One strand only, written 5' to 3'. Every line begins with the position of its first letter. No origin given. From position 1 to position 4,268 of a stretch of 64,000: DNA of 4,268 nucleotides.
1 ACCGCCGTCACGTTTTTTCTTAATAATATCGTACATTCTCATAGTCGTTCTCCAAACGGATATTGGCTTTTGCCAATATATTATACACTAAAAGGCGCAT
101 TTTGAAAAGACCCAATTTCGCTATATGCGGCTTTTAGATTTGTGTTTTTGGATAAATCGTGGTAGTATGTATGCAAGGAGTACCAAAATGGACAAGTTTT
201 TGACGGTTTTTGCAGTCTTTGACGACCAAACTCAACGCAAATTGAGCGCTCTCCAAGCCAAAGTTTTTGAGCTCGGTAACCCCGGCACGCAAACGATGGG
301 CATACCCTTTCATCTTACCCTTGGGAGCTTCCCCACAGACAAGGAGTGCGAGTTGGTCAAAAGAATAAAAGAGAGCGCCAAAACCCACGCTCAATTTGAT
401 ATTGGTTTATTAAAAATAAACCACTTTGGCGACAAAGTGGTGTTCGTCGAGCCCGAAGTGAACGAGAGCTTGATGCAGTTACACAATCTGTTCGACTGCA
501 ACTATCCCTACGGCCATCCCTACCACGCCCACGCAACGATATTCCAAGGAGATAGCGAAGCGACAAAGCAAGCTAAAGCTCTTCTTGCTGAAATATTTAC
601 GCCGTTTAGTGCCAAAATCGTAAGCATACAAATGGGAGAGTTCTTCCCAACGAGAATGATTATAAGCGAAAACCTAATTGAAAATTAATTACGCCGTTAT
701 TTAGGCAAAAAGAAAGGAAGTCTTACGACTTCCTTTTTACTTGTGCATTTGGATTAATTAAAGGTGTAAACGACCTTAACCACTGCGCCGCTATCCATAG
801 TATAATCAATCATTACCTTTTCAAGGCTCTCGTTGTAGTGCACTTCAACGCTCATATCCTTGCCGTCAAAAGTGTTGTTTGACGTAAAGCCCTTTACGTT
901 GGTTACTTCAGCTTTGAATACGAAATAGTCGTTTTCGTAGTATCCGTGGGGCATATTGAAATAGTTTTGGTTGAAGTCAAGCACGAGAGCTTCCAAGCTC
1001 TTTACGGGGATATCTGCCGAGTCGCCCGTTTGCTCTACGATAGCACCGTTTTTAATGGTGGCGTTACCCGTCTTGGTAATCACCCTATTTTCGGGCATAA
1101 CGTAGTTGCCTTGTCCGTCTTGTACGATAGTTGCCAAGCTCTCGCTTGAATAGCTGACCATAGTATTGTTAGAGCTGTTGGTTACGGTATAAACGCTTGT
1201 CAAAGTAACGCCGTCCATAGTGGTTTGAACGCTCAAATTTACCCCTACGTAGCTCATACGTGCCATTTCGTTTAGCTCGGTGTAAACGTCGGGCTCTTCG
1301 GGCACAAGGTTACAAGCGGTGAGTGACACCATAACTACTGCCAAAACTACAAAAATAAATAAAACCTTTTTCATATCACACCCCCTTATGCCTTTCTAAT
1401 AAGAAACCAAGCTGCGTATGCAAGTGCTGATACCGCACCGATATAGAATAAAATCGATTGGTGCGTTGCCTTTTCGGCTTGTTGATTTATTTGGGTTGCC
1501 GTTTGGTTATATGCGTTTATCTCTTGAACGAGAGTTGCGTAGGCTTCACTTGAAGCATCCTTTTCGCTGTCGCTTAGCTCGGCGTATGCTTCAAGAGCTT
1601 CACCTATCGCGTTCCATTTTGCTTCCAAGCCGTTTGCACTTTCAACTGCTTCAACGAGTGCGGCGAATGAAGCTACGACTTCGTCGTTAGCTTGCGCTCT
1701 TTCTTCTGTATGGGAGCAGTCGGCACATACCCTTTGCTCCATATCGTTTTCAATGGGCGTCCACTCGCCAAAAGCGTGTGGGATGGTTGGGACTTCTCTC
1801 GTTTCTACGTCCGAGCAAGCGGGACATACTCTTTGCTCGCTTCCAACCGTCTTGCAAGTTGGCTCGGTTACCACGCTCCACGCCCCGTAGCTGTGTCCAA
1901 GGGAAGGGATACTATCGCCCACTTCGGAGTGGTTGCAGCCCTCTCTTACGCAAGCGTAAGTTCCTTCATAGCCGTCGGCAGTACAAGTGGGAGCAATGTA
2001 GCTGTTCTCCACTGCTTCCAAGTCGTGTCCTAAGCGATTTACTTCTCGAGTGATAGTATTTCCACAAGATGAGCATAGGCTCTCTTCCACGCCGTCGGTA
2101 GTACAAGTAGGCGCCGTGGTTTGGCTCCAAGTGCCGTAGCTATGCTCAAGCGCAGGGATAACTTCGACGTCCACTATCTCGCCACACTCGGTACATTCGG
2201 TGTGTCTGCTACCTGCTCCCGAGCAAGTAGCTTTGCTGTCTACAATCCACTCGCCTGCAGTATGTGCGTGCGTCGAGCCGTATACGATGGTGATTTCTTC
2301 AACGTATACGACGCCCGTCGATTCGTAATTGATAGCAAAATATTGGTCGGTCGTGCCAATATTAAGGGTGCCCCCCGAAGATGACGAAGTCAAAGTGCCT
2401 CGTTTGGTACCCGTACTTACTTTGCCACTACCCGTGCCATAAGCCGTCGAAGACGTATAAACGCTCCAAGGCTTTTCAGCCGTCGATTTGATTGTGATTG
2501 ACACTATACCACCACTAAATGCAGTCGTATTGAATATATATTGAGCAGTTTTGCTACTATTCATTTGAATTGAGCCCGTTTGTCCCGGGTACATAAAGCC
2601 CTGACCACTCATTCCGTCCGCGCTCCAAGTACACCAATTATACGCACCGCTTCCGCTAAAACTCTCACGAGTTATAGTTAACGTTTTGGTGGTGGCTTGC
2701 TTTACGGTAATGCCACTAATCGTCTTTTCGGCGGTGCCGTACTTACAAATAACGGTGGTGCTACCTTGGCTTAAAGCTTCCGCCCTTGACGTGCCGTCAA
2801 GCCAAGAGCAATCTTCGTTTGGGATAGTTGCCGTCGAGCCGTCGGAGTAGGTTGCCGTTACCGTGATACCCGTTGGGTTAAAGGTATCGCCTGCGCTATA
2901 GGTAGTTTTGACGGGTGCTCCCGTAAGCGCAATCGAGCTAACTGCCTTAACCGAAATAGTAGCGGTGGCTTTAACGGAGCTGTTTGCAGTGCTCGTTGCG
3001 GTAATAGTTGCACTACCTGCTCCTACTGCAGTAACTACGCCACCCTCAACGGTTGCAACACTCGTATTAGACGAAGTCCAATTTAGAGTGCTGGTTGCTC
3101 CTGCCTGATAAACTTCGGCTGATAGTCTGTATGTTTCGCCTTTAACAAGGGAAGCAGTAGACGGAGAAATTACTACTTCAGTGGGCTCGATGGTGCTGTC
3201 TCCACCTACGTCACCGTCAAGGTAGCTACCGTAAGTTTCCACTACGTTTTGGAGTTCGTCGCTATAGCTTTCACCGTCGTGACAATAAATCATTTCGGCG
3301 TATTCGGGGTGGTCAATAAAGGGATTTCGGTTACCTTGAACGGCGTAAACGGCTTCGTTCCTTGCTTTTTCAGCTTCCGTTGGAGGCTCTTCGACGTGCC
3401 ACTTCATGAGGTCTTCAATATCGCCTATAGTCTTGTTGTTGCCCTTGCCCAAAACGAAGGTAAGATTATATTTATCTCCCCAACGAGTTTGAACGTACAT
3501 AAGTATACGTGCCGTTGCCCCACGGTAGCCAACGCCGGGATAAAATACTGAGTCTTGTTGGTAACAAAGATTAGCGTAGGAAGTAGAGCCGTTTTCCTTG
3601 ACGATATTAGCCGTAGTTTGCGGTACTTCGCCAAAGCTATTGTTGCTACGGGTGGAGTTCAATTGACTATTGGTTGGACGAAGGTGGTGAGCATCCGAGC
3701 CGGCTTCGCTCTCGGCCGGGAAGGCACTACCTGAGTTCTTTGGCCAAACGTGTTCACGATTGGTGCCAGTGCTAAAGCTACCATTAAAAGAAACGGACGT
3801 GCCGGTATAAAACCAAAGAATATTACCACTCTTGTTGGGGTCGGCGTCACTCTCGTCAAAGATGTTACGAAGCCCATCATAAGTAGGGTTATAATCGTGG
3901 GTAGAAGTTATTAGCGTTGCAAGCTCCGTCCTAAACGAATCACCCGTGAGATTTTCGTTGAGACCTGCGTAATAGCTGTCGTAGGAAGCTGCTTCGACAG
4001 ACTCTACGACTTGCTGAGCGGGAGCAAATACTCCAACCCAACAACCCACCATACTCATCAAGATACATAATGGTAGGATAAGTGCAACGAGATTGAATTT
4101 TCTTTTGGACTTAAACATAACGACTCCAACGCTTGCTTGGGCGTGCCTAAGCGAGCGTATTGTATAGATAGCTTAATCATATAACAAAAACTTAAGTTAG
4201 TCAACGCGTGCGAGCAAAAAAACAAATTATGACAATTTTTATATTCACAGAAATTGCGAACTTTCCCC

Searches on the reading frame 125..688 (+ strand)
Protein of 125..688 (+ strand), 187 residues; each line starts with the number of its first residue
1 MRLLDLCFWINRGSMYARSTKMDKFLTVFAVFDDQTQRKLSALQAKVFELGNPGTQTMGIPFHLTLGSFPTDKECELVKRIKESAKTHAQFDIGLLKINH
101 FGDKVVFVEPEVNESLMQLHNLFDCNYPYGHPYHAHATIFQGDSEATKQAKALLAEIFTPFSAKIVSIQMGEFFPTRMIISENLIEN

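Call 6: search_protein_families(library=pfam, proteins=[window:125-688:+], max_evalue=0.01)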
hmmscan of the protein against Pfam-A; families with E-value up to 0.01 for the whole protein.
window:125-688:+ (187 aa): 2 families
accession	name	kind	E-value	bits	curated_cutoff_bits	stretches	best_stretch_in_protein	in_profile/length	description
PF13563.12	2_5_RNA_ligase2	-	3.3e-10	40.6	27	1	60-169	24-144/152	2'-5' RNA ligase superfamily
PF02834.22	LigT_PEase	-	0.00026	21.5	23.3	0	33-103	4-79/87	LigT like Phosphoesterase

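Call 70: search_protein_families(library=ncbifam, proteins=[window:125-688:+], max_evalue=0.00001)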
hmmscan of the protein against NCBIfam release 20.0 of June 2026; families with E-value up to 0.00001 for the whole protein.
window:125-688:+ (187 aa): 1 family
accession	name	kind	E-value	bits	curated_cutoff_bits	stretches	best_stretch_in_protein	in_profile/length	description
TIGR02258.1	2_5_ligase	equivalog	7.1e-07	29.3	65.7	1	33-157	10-145/180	RNA 2',3'-cyclic phosphodiesterase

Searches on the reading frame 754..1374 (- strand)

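Call 6: search_protein_families(library=pfam, proteins=[window:754-1374:-], max_evalue=0.01)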
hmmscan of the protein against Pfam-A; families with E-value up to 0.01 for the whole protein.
window:754-1374:- (206 aa): 0 families

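Call 63: search_protein_families(library=pfam, proteins=[window:754-1374:-], max_evalue=1)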
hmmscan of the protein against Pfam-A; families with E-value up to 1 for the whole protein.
window:754-1374:- (206 aa): 1 family
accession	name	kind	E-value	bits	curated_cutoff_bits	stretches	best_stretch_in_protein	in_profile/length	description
PF07012.17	Curlin_rpt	-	0.15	12.5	20.7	1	78-122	3-28/34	Curlin associated repeat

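Call 70: search_protein_families(library=ncbifam, proteins=[window:754-1374:-], max_evalue=0.00001)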
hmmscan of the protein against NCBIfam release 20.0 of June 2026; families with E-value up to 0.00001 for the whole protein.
window:754-1374:- (206 aa): 0 families

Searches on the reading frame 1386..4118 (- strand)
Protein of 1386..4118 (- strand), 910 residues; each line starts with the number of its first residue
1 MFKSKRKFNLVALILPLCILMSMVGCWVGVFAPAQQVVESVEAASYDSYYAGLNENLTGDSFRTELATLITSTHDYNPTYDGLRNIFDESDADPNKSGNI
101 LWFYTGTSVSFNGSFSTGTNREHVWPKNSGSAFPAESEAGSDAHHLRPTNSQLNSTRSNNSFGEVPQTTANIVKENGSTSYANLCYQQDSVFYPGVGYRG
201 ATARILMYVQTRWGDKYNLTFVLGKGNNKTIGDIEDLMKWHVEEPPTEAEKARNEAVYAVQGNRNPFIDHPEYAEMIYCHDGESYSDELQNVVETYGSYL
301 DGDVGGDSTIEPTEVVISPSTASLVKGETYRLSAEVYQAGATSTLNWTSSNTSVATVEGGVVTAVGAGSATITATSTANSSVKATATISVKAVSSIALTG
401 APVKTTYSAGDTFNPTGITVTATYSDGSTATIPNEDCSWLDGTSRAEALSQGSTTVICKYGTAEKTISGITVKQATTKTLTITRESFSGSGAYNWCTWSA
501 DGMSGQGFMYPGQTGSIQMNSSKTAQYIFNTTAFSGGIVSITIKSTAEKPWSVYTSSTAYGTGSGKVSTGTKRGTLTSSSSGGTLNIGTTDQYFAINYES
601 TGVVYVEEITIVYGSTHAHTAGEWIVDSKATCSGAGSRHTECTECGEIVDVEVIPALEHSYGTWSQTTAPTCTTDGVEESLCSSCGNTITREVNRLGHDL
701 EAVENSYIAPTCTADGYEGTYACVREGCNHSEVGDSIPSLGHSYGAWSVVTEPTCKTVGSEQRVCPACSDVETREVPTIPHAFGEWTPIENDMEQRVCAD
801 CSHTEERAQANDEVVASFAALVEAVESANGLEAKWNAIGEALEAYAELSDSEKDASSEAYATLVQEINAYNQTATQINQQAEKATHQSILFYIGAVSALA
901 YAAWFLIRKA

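Call 6: search_protein_families(library=pfam, proteins=[window:1386-4118:-], max_evalue=0.01)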
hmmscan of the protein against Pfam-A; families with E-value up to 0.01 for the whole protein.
window:1386-4118:- (910 aa): 4 families
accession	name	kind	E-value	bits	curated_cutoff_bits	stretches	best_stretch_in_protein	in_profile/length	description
PF04231.19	Endonuclease_1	-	1.5e-35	123.5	25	1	58-272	1-235/235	Endonuclease I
PF02368.24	Big_2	-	6.9e-12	45.6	22.8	1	313-385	3-78/79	Bacterial Ig-like domain (group 2)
PF07523.18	Big_3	-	2.1e-06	28.3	21.2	1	402-467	3-64/68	Bacterial Ig-like domain (group 3)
PF21461.3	HL_N-beta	-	0.0012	19.1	27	1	350-383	19-51/57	Hyaluronate lyase, N-terminal beta-sheet domain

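Call 70: search_protein_families(library=ncbifam, proteins=[window:1386-4118:-], max_evalue=0.00001)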
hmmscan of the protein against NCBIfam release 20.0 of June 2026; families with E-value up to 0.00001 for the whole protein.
window:1386-4118:- (910 aa): 0 families
